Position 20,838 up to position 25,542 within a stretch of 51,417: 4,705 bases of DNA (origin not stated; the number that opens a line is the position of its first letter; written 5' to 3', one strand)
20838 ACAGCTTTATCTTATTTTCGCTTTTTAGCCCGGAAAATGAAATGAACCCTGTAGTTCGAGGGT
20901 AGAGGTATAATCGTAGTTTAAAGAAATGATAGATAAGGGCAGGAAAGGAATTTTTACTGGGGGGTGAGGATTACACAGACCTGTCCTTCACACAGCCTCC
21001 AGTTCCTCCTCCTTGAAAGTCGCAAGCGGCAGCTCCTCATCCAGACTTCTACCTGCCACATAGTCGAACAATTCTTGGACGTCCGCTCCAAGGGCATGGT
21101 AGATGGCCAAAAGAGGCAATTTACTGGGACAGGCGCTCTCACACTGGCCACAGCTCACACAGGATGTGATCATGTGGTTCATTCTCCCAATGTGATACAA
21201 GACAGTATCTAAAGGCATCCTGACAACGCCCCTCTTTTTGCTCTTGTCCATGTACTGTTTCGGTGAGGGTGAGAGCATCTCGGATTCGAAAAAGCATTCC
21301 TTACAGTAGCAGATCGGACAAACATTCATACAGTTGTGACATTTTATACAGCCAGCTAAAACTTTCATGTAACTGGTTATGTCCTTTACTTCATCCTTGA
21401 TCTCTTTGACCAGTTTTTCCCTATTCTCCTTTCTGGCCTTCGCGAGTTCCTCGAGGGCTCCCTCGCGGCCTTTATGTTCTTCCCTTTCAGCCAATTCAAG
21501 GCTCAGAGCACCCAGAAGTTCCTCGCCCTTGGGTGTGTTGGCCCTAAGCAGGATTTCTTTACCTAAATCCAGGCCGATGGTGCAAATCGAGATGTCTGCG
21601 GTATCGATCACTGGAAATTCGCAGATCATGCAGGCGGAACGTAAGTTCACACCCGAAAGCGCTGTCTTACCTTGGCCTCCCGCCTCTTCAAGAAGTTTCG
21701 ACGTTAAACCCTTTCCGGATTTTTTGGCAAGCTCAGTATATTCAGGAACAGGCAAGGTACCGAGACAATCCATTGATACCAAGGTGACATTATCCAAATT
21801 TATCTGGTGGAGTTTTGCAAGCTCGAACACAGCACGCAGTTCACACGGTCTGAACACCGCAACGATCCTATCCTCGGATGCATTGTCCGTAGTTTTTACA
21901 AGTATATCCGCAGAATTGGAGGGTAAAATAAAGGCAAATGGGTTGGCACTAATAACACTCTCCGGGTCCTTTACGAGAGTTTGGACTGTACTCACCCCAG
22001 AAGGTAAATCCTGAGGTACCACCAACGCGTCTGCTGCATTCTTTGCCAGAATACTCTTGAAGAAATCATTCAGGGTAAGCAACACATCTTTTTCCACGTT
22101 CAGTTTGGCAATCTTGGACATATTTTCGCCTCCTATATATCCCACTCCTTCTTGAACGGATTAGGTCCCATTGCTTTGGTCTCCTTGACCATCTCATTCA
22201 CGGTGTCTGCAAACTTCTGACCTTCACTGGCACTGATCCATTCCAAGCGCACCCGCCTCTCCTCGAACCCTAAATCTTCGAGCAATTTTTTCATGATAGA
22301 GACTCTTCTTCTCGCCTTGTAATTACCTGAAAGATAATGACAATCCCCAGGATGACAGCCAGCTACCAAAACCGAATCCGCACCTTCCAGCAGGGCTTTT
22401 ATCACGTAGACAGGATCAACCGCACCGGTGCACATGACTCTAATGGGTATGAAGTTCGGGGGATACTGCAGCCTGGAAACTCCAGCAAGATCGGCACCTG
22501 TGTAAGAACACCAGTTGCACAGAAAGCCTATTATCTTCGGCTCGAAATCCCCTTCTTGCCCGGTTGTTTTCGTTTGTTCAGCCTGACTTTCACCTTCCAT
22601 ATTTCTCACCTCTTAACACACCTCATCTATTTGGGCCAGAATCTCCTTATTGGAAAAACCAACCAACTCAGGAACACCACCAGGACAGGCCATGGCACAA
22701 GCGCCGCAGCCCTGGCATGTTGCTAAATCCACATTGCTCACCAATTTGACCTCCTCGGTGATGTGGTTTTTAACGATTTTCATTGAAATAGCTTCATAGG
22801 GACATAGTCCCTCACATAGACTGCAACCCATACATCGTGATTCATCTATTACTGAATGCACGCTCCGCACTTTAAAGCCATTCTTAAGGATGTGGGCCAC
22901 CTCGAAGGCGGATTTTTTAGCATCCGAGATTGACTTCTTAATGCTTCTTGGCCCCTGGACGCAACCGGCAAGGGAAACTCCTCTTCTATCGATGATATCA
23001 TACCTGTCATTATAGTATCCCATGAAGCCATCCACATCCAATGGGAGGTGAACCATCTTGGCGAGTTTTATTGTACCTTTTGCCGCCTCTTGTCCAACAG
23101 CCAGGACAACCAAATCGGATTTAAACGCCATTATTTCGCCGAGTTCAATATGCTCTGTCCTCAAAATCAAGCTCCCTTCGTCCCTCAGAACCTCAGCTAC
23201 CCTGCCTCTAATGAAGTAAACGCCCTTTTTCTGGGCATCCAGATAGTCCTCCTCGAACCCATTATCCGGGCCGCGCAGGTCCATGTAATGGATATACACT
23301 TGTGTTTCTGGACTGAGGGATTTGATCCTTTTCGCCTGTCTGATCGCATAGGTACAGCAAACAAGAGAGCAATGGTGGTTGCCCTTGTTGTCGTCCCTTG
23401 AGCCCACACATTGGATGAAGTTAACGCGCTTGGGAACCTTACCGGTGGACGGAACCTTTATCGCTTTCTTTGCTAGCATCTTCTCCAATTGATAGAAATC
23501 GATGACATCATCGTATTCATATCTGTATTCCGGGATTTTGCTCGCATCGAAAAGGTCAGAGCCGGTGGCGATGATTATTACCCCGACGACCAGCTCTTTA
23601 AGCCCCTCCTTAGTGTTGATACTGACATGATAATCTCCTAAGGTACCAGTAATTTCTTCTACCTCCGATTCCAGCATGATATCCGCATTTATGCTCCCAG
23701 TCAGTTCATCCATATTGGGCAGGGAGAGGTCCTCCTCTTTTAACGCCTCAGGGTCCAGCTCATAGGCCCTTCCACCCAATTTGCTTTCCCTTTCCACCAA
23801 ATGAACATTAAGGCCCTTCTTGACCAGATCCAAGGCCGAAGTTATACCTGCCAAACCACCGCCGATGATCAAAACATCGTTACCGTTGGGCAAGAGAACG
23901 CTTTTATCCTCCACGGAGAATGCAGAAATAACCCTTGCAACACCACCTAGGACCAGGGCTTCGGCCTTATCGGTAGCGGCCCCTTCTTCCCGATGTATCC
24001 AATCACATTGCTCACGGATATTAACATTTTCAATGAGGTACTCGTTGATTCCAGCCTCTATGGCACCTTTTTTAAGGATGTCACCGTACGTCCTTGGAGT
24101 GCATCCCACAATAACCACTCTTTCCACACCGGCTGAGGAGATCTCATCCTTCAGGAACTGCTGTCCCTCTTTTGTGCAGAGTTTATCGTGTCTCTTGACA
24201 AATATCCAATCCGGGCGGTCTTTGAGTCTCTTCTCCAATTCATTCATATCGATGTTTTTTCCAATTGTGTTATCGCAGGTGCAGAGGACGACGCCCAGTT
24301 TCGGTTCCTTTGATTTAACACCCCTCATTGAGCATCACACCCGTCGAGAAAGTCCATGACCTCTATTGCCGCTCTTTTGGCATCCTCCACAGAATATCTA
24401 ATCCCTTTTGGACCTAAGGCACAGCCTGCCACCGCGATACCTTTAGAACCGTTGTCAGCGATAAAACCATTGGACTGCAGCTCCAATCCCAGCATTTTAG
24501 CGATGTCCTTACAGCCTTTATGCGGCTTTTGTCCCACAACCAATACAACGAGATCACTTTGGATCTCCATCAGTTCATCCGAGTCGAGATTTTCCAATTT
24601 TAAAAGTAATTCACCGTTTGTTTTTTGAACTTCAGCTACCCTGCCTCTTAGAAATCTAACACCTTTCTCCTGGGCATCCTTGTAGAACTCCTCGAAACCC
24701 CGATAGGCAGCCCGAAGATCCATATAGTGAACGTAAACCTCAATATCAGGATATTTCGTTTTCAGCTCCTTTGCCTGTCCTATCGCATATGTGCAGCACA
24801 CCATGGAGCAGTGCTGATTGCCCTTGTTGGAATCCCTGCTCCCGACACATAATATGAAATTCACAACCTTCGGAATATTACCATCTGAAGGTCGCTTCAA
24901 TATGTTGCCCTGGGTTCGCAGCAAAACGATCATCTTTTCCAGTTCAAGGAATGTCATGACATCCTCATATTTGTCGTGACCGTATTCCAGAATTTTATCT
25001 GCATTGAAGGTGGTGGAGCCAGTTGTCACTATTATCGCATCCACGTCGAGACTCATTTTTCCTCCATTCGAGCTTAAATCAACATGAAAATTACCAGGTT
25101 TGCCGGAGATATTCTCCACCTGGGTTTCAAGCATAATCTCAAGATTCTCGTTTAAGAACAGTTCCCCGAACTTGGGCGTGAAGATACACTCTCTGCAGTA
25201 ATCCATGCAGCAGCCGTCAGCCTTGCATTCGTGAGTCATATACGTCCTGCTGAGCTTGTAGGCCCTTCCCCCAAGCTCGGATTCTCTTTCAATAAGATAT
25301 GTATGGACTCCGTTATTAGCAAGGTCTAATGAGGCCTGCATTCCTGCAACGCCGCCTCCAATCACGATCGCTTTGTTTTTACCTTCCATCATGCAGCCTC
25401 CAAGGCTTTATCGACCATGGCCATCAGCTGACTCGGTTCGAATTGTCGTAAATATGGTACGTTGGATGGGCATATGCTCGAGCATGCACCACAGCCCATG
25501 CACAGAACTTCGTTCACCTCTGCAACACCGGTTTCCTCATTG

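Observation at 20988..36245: Hdr/NAD(H)-module operon headed by a dedicated lipoyl-carrier cassette: candidate undescribed lipoyl-protein-linked Hdr system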

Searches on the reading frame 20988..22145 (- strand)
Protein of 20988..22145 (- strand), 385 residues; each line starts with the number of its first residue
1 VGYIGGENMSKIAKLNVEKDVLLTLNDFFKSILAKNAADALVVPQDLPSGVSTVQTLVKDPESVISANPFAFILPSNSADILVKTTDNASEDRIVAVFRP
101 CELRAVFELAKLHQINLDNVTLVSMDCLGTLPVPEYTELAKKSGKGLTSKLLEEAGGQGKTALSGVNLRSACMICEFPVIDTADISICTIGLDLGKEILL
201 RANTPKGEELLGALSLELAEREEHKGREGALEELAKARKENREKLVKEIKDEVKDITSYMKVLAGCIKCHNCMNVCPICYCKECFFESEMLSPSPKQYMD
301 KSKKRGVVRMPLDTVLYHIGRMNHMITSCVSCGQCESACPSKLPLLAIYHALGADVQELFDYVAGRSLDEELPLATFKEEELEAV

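Call 4: search_protein_families(library=pfam, proteins=[window:20988-22145:-], max_evalue=0.001)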
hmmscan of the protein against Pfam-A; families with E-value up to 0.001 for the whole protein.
window:20988-22145:- (385 aa): 6 families
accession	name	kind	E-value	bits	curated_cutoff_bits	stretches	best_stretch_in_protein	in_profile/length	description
PF13534.11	Fer4_17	-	1.1e-07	32.7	22.2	1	266-343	2-60/61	4Fe-4S dicluster domain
PF13183.11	Fer4_8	-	6.8e-07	30.2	27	1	264-342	3-67/68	4Fe-4S dicluster domain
PF13187.11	Fer4_9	-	2.5e-05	24.6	27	1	266-342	2-50/52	4Fe-4S dicluster domain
PF04432.18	FrhB_FdhB_C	-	3.8e-05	24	23.3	1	92-212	2-134/150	Coenzyme F420 hydrogenase/dehydrogenase, beta subunit C terminus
PF12838.12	Fer4_7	-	5.6e-05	24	27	1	266-342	2-51/52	4Fe-4S dicluster domain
PF13237.11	Fer4_10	-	0.00079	19.8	25.5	0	264-340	7-53/53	4Fe-4S dicluster domain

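Call 33: search_protein_families(library=ncbifam, proteins=[window:20988-22145:-], max_evalue=0.001)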
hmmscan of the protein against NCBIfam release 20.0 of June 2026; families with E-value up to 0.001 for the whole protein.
window:20988-22145:- (385 aa): 13 families
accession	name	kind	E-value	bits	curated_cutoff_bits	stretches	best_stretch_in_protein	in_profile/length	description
NF006807.0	PRK09325.1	subfamily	3.4e-06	26.3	269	0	170-249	192-274/283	coenzyme F420-reducing hydrogenase subunit beta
NF004898.0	PRK06259.1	equivalog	5.2e-06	25.4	385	1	230-343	104-202/488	fumarate reductase (CoM/CoB) subunit TfrB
NF003454.1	PRK05035.1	equivalog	1.3e-05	23.9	345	1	323-357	402-436/556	electron transport complex subunit RsxC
NF038196.1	ferrodoxin_EFR1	subfamily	1.9e-05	24.8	75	0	234-278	154-198/242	EFR1 family ferrodoxin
TIGR02176.1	pyruv_ox_red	equivalog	2.1e-05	22.6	911.35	1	265-342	684-754/1167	pyruvate:ferredoxin (flavodoxin) oxidoreductase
NF045663.1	diclust_near_Sec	equivalog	0.00017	19.8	530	1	276-350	306-376/759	pyridine nucleotide-disulfide oxidoreductase/dicluster-binding protein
TIGR00314.1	cdhA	equivalog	0.00022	19.1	781.3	0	321-355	431-465/784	CO dehydrogenase/acetyl-CoA synthase complex subunit alpha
NF040829.1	sulfhyd_ShyB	equivalog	0.00023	20.3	690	0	235-284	197-247/334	NAD(P)-dependent hydrogenase/sulfhydrogenase 2 subunit beta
NF058577.1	FdxA_fam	equivalog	0.00035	20.7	65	0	322-341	1-21/52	4Fe-4S ferredoxin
TIGR01971.1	NuoI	subfamily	0.00039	20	113.05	0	326-342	80-96/121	NADH-quinone oxidoreductase, chain I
TIGR01945.1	rnfC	subfamily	0.00039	19.1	245.95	0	323-352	398-427/435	RnfABCDGE type electron transport complex subunit C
NF041837.1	rnfC_Methano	equivalog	0.00045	19.2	650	0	323-348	393-418/438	Rnf electron transport complex subunit RnfC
NF010071.0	PRK13552.1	equivalog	0.00056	19.2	264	0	257-346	142-225/241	fumarate reductase iron-sulfur subunit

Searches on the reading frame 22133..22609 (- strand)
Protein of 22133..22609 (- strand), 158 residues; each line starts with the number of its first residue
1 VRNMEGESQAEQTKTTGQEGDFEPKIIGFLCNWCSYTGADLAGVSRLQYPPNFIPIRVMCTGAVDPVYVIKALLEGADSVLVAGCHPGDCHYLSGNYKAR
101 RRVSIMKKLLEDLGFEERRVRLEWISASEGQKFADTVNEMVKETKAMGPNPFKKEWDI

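Call 4: search_protein_families(library=pfam, proteins=[window:22133-22609:-], max_evalue=0.001)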
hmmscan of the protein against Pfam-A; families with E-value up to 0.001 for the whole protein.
window:22133-22609:- (158 aa): 1 family
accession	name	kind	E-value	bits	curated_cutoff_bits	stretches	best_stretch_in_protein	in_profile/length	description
PF02662.21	FlpD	-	9.3e-55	184.4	22.3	1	26-148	1-123/123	Methyl-viologen-reducing hydrogenase, delta subunit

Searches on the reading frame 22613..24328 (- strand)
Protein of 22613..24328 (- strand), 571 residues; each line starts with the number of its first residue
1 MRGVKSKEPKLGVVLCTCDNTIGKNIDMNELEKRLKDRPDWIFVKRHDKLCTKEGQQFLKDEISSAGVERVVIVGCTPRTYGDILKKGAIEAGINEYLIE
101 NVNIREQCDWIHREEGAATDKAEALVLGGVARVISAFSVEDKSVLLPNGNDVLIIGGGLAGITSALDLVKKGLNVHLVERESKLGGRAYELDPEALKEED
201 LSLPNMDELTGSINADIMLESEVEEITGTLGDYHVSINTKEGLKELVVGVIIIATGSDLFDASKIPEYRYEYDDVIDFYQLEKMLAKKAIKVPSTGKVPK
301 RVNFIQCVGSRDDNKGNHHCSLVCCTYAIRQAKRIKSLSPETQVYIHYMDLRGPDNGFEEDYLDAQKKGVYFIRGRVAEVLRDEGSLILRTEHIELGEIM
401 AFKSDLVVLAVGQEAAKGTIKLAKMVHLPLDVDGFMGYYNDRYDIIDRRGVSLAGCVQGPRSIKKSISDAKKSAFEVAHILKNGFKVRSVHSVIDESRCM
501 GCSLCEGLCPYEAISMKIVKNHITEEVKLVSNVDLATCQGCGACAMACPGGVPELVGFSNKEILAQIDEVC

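Call 3: search_protein_families(library=pfam, proteins=[window:22613-24328:-], max_evalue=0.001)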
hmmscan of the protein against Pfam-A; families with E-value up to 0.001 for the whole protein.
window:22613-24328:- (571 aa): 23 families
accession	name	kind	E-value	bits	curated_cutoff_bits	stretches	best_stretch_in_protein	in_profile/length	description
PF07992.20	Pyr_redox_2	-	2.6e-12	47.2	26.1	1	151-268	2-119/291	Pyridine nucleotide-disulphide oxidoreductase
PF00037.32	Fer4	-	7.8e-12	44.9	21.1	2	493-515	2-24/24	4Fe-4S binding domain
PF01266.30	DAO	-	2.1e-09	37.8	27.9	1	151-185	1-35/353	FAD dependent oxidoreductase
PF12838.12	Fer4_7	-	2.7e-09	37.8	27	1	498-551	1-51/52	4Fe-4S dicluster domain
PF12797.12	Fer4_2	-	6.2e-08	32.6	24.5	1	493-511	4-22/22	4Fe-4S binding domain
PF13450.12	NAD_binding_8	-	7.4e-08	33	21.9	1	154-190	1-37/68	NAD(P)-binding Rossmann-like domain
PF12831.13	FAD_oxidored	-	8.3e-08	32.4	27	1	151-187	1-37/416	FAD dependent oxidoreductase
PF00890.30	FAD_binding_2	-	3.1e-07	30.4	20.4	1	151-186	1-36/414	FAD binding domain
PF14697.11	Fer4_21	-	5.7e-07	30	35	1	489-516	32-59/59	4Fe-4S dicluster domain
PF13237.11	Fer4_10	-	6.5e-07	29.6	25.5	1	493-549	3-53/53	4Fe-4S dicluster domain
PF13738.12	Pyr_redox_3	-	2.2e-06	27.6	30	1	147-256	162-266/305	Pyridine nucleotide-disulphide oxidoreductase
PF12837.12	Fer4_6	-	2.9e-06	27.4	25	1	532-552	3-23/24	4Fe-4S binding domain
PF13187.11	Fer4_9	-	3.4e-06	27.4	27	1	498-551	1-50/52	4Fe-4S dicluster domain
PF13484.11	Fer4_16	-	4.1e-06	27.9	30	0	498-517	1-20/66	4Fe-4S double cluster binding domain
PF00070.33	Pyr_redox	-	6.8e-06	27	22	1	152-201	2-50/82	Pyridine nucleotide-disulphide oxidoreductase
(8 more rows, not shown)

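Call 80: search_solved_structures(query=window:22613-24328:-, max_evalue=1e-10)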
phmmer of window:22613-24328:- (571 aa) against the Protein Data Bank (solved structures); distinct sequences matched with E-value up to 1e-10: 8.
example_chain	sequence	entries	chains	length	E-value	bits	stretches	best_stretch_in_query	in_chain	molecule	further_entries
9sfi_A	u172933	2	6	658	4.9e-98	332.3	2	246-570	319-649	CoB--CoM heterodisulfide reductase iron-sulfur subunit A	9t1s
8rvu_a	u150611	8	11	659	1.4e-94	321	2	245-568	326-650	H(2):CoB-CoM heterodisulfide,ferredoxin reductase subunit A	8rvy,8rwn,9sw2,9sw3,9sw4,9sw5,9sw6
5odc_A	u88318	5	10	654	3.1e-94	319.8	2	242-568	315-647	Heterodisulfide reductase, subunit A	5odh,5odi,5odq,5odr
8rvv_A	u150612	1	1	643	2.2e-93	317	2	245-568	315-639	H(2):CoB-CoM heterodisulfide,ferredoxin reductase subunit A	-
7bkb_A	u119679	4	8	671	1.7e-81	277.8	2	245-569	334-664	CoB--CoM heterodisulfide reductase iron-sulfur subunit A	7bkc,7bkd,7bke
6tjr_A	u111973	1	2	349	1.6e-32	116.1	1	152-476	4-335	Fumarate reductase/succinate dehydrogenase flavoprotein domain protein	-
7bkb_K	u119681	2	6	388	1e-12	50.7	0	491-551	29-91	Formylmethanofuran dehydrogenase, subunit F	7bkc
9sw6_H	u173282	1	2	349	1.1e-11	47.3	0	493-550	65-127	Tungsten formylmethanofuran dehydrogenase, subunit F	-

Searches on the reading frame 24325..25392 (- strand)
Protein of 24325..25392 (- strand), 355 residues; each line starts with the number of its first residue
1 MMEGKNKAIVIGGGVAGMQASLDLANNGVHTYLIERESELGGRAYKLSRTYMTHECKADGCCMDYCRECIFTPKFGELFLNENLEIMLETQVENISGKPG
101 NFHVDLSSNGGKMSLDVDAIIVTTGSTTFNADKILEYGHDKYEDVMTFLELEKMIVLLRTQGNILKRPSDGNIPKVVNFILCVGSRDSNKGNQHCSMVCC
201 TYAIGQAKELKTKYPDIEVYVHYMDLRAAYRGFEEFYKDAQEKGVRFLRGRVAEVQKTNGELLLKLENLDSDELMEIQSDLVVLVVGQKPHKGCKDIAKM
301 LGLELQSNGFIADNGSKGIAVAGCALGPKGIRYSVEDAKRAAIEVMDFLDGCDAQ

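Call 3: search_protein_families(library=pfam, proteins=[window:24325-25392:-], max_evalue=0.001)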
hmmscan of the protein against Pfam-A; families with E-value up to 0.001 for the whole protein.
window:24325-25392:- (355 aa): 10 families
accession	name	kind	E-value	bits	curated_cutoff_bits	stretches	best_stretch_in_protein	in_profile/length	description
PF07992.20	Pyr_redox_2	-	1.2e-16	61.4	26.1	2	7-131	2-114/291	Pyridine nucleotide-disulphide oxidoreductase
PF12831.13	FAD_oxidored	-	7.2e-07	29.3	27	1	9-45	3-39/416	FAD dependent oxidoreductase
PF01266.30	DAO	-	1.5e-06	28.4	27.9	1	8-42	2-37/353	FAD dependent oxidoreductase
PF13450.12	NAD_binding_8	-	2.1e-06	28.3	21.9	1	10-57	1-48/68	NAD(P)-binding Rossmann-like domain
PF03486.20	HI0933_like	-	8.1e-06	25.9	50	0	7-41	2-36/244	HI0933-like protein Rossmann domain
PF01134.28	GIDA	-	8.1e-06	25.6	22.1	1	8-37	2-31/391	Glucose inhibited division protein A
PF00070.33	Pyr_redox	-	1.1e-05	26.3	22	0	7-43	1-36/82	Pyridine nucleotide-disulphide oxidoreductase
PF13454.12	NAD_binding_9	-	1.4e-05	25.6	21.8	0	233-288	103-154/155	FAD-NAD(P)-binding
PF00890.30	FAD_binding_2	-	3.2e-05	23.8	20.4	1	8-43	2-37/414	FAD binding domain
PF13738.12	Pyr_redox_3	-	8.7e-05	22.3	30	0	9-41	1-33/305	Pyridine nucleotide-disulphide oxidoreductase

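Call 79: search_solved_structures(query=window:24325-25392:-, max_evalue=0.00001, show_alignments=1)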
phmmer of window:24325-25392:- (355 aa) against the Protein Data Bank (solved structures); distinct sequences matched with E-value up to 0.00001: 6.
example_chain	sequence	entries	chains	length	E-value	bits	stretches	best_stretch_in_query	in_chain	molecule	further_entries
8rvv_A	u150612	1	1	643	5.9e-64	219.5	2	112-343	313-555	H(2):CoB-CoM heterodisulfide,ferredoxin reductase subunit A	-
8rvu_a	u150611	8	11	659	6.4e-64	219.3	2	112-343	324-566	H(2):CoB-CoM heterodisulfide,ferredoxin reductase subunit A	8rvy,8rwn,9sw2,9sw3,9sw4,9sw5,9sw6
9sfi_A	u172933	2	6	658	6.1e-62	212.8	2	112-345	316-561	CoB--CoM heterodisulfide reductase iron-sulfur subunit A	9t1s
5odc_A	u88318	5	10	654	4.5e-59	203.4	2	113-342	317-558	Heterodisulfide reductase, subunit A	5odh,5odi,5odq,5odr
7bkb_A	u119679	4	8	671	6.4e-57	196.3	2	104-342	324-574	CoB--CoM heterodisulfide reductase iron-sulfur subunit A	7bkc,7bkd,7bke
6tjr_A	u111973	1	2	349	4.9e-43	150.7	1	8-346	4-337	Fumarate reductase/succinate dehydrogenase flavoprotein domain protein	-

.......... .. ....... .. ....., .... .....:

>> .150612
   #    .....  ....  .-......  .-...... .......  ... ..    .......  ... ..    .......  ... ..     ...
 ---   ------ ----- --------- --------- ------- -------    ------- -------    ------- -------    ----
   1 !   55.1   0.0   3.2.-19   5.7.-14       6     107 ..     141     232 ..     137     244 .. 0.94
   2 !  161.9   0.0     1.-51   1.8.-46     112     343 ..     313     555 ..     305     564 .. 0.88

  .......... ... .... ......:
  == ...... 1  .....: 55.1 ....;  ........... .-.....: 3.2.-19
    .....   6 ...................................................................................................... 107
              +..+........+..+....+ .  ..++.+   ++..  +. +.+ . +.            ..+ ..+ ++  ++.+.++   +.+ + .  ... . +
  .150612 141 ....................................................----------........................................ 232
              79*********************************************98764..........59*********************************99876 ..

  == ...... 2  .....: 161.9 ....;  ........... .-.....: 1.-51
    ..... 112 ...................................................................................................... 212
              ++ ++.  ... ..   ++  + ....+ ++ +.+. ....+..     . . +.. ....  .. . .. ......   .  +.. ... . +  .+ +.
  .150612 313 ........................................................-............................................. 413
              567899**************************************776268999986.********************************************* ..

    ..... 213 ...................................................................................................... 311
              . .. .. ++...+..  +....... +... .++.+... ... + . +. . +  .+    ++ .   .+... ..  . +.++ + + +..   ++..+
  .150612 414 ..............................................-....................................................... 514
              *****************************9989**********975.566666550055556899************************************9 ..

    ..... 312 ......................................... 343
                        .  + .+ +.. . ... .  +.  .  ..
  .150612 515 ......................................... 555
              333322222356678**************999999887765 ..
